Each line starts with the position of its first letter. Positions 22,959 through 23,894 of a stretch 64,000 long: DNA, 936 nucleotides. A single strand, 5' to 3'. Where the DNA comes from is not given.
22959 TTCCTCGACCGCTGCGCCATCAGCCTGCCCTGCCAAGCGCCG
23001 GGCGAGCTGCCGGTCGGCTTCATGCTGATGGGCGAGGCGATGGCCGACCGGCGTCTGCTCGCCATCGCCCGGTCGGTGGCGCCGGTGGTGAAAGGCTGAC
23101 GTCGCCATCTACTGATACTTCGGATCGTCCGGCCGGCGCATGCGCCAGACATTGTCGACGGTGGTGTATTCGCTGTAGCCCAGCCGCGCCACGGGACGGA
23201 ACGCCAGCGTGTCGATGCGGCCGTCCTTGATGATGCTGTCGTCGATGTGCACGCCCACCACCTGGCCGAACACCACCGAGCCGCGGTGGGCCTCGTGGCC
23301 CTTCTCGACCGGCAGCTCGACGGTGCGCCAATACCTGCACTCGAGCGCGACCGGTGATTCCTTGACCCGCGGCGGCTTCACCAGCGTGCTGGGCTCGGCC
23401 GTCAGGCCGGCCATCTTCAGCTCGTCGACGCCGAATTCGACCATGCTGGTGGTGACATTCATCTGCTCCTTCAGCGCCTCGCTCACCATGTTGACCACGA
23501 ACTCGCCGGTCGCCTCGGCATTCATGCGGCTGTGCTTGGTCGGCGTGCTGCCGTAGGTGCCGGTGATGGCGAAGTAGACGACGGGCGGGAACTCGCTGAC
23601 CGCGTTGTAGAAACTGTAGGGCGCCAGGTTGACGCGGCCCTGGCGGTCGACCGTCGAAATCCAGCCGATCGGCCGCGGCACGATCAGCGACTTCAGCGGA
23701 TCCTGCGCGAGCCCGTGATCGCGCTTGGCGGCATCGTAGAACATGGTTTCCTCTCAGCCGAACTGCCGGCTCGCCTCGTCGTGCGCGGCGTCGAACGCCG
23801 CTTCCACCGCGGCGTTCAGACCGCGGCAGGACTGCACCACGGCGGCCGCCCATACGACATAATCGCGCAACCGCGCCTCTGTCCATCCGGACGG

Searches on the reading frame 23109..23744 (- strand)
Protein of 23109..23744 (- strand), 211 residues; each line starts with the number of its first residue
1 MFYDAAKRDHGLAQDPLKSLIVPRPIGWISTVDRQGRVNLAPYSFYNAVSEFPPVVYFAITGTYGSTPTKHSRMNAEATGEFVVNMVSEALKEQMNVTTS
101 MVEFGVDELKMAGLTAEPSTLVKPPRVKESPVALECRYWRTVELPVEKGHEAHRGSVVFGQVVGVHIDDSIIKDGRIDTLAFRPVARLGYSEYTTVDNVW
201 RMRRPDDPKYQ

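Call 44: search_protein_families(library=pfam, proteins=[window:23109-23744:-], max_evalue=0.00001)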
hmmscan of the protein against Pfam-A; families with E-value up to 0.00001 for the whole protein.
window:23109-23744:- (211 aa): 1 family
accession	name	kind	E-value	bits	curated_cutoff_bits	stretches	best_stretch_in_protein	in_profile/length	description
PF01613.24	Flavin_Reduct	-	3.2e-20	73.2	27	1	22-170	4-136/153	Flavin reductase like domain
